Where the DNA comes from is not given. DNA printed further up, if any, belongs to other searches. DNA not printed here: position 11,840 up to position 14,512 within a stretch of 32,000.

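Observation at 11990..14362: Fusion of a class-III aminotransferase with an acyl-ACP-reductase-like domain: a candidate one-protein route from acyl thioester to primary amine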

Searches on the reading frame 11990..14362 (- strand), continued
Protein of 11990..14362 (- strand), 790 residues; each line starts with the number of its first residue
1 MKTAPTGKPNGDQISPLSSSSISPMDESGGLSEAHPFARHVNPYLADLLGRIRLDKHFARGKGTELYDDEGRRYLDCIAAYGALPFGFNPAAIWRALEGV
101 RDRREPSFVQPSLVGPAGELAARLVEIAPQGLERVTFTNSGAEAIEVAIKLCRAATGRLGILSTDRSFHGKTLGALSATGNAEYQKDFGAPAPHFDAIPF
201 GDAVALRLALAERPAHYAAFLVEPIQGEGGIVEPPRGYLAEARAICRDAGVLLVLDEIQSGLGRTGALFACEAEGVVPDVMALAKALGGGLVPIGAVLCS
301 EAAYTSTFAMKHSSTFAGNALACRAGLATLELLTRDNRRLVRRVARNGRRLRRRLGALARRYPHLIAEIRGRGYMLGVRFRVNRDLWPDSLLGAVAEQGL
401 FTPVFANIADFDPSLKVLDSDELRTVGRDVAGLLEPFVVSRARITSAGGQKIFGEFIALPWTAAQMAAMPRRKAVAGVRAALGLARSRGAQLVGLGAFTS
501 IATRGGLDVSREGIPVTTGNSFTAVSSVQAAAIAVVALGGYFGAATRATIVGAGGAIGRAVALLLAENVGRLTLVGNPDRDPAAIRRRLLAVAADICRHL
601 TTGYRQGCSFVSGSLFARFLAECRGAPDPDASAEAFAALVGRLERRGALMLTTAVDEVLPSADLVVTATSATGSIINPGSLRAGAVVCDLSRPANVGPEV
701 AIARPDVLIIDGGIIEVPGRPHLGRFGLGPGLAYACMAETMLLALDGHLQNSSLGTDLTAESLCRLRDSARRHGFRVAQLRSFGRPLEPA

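Call 51: search_solved_structures(query=L081:2379-3818:+, max_evalue=1e-40, show_alignments=3)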
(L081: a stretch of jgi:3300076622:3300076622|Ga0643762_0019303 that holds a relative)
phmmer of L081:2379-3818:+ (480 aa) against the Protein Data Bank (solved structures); distinct sequences matched with E-value up to 1e-40: 55.
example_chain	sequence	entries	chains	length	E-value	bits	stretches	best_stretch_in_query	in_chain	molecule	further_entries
4ppm_A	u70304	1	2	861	5.7e-86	292.6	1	37-380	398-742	Aminotransferase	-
5h7d_A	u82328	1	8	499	8.7e-77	262.3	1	59-456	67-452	Putrescine aminotransferase,Immunoglobulin G-binding protein A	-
5x3f_A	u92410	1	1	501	8.8e-77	262.3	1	59-456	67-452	Putrescine aminotransferase,Immunoglobulin G-binding protein A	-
8cpl_A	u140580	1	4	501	1.8e-76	261.3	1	58-454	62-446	Putrescine aminotransferase,Immunoglobulin G-binding protein A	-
4uox_A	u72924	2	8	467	2e-76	261.1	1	58-454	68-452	PUTRESCINE AMINOTRANSFERASE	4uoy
8r2p_A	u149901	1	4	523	3.2e-76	260.4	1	59-454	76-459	Putrescine aminotransferase,Immunoglobulin G-binding protein A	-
2ord_A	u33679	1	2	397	3.4e-61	210.9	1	40-382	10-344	Acetylornithine aminotransferase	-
2e54_A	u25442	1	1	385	9.7e-61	209.4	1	53-382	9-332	Acetylornithine aminotransferase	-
1vef_A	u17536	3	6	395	7e-59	203.3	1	57-381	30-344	Acetylornithine/acetyl-lysine aminotransferase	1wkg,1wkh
3ruy_A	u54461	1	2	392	7.2e-58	199.9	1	59-381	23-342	Ornithine aminotransferase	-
8ht2_A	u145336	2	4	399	1.9e-55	192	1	59-392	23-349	Acetylornithine aminotransferase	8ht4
2eh6_A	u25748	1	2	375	1.8e-53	185.5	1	52-392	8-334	Acetylornithine aminotransferase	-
7nn1_A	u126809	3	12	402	3.1e-53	184.6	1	58-380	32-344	Acetylornithine aminotransferase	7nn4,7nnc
5viu_A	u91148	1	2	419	9.5e-53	183.1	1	59-400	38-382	Acetylornithine aminotransferase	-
6w7x_A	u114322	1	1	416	4.2e-52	180.9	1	59-403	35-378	Acetylornithine aminotransferase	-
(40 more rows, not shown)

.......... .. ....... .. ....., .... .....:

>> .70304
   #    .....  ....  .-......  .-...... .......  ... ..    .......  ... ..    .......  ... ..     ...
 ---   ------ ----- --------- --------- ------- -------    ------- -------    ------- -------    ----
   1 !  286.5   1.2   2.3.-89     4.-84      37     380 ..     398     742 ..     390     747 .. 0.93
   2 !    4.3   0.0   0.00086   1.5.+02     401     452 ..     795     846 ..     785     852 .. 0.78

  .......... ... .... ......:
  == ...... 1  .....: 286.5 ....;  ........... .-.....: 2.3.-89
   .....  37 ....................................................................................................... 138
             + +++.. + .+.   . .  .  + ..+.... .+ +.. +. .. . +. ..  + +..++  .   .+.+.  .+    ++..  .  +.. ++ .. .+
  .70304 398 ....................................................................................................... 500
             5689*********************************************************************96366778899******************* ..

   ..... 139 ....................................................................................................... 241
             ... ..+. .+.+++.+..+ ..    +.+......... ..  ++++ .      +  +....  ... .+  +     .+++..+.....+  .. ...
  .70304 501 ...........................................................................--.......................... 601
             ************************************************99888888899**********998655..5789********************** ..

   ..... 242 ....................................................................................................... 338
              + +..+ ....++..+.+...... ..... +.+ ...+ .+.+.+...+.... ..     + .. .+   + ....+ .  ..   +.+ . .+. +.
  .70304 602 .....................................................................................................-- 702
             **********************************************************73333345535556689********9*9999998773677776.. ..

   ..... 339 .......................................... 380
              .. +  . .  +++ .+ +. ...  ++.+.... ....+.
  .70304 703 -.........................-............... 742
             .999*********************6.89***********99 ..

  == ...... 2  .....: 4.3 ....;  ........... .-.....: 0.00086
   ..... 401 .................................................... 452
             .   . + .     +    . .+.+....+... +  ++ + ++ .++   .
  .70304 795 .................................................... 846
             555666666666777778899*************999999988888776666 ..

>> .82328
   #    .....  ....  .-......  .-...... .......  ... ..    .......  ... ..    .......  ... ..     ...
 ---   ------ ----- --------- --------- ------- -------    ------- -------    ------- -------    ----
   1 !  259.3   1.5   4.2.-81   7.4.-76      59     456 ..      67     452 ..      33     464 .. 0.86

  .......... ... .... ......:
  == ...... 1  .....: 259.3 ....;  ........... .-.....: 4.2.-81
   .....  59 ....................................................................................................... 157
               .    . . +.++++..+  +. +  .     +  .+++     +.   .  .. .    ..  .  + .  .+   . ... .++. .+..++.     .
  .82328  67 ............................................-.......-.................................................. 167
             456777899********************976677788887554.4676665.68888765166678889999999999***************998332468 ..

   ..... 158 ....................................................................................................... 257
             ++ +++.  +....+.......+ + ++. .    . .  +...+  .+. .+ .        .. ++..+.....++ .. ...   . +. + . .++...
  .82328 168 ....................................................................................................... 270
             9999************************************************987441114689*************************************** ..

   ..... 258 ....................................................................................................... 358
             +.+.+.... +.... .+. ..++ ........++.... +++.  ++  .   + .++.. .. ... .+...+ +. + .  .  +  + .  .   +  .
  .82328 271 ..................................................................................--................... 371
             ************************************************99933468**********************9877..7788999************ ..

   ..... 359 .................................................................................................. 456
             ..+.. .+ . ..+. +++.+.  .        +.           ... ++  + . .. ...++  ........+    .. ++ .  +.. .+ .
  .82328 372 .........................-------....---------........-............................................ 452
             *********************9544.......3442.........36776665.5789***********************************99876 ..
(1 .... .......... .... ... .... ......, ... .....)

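Call 57: predict_structure(alignment_id=A2)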
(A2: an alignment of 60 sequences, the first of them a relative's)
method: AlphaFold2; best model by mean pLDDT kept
length: 903 residues; sequences in the alignment: 60
mean_pLDDT: 89.4   pTM: 0.86
mean pLDDT of the five models: 89.4, 89.0, 88.6, 86.3, 86.1
residues with pLDDT >= 90: 629; 70-90: 215; 50-70: 25; < 50: 34
segments of 3 or more residues with pLDDT < 50: 1-31
pLDDT, mean of each block of 10 residues (from residue 1): 31 29 35 78 91 92 94 94 88 92 80 76 96 94 95 97 94 91 88 96 98 97 93 96 98 97 96 96 94 94 92 74 95 96 98 98 97 97 87 92 97 95 86 97 98 93 95 72 66 95 89 88 91 90 93 96 92 96 97 96 94 95 94 92 90 93 91 90 89 93 87 86 83 89 93 93 93 83 93 87 91 92 78 93 97 89 91 95 88 87 84
secondary structure, 60 per line:
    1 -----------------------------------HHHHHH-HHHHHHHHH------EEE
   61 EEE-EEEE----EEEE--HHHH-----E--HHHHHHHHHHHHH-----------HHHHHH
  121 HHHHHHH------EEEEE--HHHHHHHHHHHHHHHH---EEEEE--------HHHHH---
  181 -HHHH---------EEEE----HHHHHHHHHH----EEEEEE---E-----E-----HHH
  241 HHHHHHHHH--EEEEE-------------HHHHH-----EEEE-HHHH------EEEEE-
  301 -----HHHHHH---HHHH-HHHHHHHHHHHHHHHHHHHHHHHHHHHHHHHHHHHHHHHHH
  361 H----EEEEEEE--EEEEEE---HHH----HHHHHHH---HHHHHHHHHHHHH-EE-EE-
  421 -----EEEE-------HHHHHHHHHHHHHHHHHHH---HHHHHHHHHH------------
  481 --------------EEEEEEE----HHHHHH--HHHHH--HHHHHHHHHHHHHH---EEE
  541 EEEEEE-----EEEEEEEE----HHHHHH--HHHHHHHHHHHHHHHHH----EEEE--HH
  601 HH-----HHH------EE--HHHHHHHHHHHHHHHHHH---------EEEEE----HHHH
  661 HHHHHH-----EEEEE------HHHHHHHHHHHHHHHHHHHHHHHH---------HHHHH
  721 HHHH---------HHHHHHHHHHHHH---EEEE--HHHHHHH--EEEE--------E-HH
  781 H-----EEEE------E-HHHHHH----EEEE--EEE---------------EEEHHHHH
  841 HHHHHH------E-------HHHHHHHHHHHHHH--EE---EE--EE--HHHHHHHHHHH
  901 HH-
elements in order (helices of 4 or more, strands of 3 or more residues): H36-41 H43-51 E58-63 E65-68 E73-76 H79-82 H91-103 H115-127 E134-138 H141-156 E160-164 H173-177 H182-185 E195-198 H203-212 E217-222 H238-249 E252-256 H270-274 E280-283 H285-288 E295-299 H306-311 H315-318 H320-361 E366-372 E375-380 H391-397 H401-413 E426-429 H437-455 H459-468 E495-501 H506-511 H514-518 H521-534 E538-546 E552-559 H564-569 H572-588 E593-596 H599-602 H621-638 E648-652 H657-666 E672-676 H683-706 H716-724 H734-746 E750-753 H756-762 E765-768 E787-790 H799-804 E809-812 E815-817 E833-835 H836-846 H861-874 H890-902

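Call 59: fold_search(model_id=the predicted structure, library=pdb)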
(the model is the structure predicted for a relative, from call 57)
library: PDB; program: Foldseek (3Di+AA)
matches with E <= 10: 1853; with E <= 0.001: 1259
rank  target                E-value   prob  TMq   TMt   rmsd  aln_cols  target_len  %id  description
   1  4ppm_B                3.5e-38  1.00  0.43  0.83   4.6       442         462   39  Crystal structure of PigE: a transaminase involved in the biosynthesis of 2-methyl-3-n-amyl-pyrrole (MAP) from Serrati (released 2015-01-14)
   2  4ppm_A                9.2e-38  1.00  0.44  0.84   4.3       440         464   40  Crystal structure of PigE: a transaminase involved in the biosynthesis of 2-methyl-3-n-amyl-pyrrole (MAP) from Serrati (released 2015-01-14)
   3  8cpl_C                4.6e-36  1.00  0.42  0.75   4.3       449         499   36  YZw2 a scaffold for cryo-EM of small proteins of interest (released 2024-06-12)
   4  8cpl_A                6.5e-36  1.00  0.42  0.83   2.8       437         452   36  YZw2 a scaffold for cryo-EM of small proteins of interest (released 2024-06-12)
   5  8cpl_B                7.2e-36  1.00  0.42  0.82   2.8       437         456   36  YZw2 a scaffold for cryo-EM of small proteins of interest (released 2024-06-12)
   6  4uox_A                8.9e-36  1.00  0.42  0.82   2.7       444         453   36  Crystal structure of YgjG in complex with Pyridoxal-5'-phosphate and putrescine (released 2014-12-10)
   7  5h7d_A                9.4e-36  1.00  0.43  0.77   3.0       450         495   36  Crystal structure of the YgjG-protein A-Zpa963-calmodulin complex (released 2017-06-28)
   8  4uoy_A                1.9e-35  1.00  0.43  0.84   2.0       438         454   36  Crystal structure of YgjG in complex with Pyridoxal-5'-phosphate (released 2014-12-10)
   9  8r2p_B                2.4e-35  1.00  0.42  0.81   2.2       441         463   35  YZwIdeal x16 a scaffold for cryo-EM of small proteins of interest crystallizing in space group 19 (P 21 21 21) (released 2024-11-13)
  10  4uox_C                2.6e-35  1.00  0.43  0.84   2.0       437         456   35  Crystal structure of YgjG in complex with Pyridoxal-5'-phosphate and putrescine (released 2014-12-10)
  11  4uox_B                3.4e-35  1.00  0.42  0.83   2.2       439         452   36  Crystal structure of YgjG in complex with Pyridoxal-5'-phosphate and putrescine (released 2014-12-10)
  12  8r2p_D                3.8e-35  1.00  0.42  0.74   2.4       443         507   35  YZwIdeal x16 a scaffold for cryo-EM of small proteins of interest crystallizing in space group 19 (P 21 21 21) (released 2024-11-13)
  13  8r2p_A                5.1e-35  1.00  0.43  0.83   2.1       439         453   36  YZwIdeal x16 a scaffold for cryo-EM of small proteins of interest crystallizing in space group 19 (P 21 21 21) (released 2024-11-13)
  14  8r2p_C                9.0e-35  1.00  0.42  0.82   4.3       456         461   35  YZwIdeal x16 a scaffold for cryo-EM of small proteins of interest crystallizing in space group 19 (P 21 21 21) (released 2024-11-13)
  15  5x3f_A                2.8e-34  1.00  0.43  0.77   6.8       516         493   33  Crystal structure of the YgjG-Protein A-Zpa963-PKA catalytic domain (released 2017-06-28)
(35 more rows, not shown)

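Call 71: search_protein_families(library=ncbifam, proteins=[P0002], max_evalue=1e-15)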
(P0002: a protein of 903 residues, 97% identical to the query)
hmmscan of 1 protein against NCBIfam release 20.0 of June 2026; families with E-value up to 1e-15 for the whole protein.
P0002 (903 aa): 69 families (the best 25 are shown)
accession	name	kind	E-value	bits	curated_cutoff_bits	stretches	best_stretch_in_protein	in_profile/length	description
NF053554.1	prodigi_MAP_PigE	equivalog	4.6e-164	547.9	850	3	34-382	380-729/837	prodigiosin MAP biosynthesis aminotransferase PigE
NF008570.0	PRK11522.1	equivalog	5.2e-89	299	612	1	64-455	79-458/464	putrescine aminotransferase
NF002325.0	PRK01278.1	subfamily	4.3e-82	275.9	372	1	53-456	12-391/395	acetylornithine transaminase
TIGR00707.1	argD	subfamily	1.9e-81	273.8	410.05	1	55-401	10-347/381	acetylornithine/succinylornithine family transaminase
NF002874.0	PRK03244.1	equivalog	3e-81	273.3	457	1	58-453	29-394/399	acetylornithine transaminase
TIGR03372.1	putres_am_tran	equivalog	1.3e-77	261.5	658.65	1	65-446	68-437/442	putrescine aminotransferase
NF004426.0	PRK05769.1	equivalog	4.3e-72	243.3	552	1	59-439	41-425/441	acetyl ornithine aminotransferase family protein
NF005993.0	PRK08117.1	subfamily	4.6e-72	243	574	1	42-452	13-428/433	aspartate aminotransferase family protein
NF042418.1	LysJ_Th_th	equivalog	3e-69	233.8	700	1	58-381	22-335/386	[LysW]-aminoadipate semialdehyde transaminase LysJ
NF002797.0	PRK02936.1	equivalog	4.2e-67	226.5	496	1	53-402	10-345/385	acetylornithine transaminase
TIGR01885.1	Orn_aminotrans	equivalog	3.1e-65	220.5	378.4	1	57-383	22-348/402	ornithine--oxo-acid transaminase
NF004718.0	PRK06062.1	subfamily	2e-64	217.8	472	2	211-455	212-450/454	hypothetical protein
TIGR00508.1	bioA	equivalog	2.5e-64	217.4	405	1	59-386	18-368/419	adenosylmethionine--8-amino-7-oxononanoate transaminase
NF003145.0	PRK04073.1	equivalog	1.7e-61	208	656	1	59-382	27-347/396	ornithine--oxo-acid transaminase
NF005393.0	PRK06938.1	subfamily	3e-61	207.2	671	1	56-454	51-465/469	diaminobutyrate--2-oxoglutarate transaminase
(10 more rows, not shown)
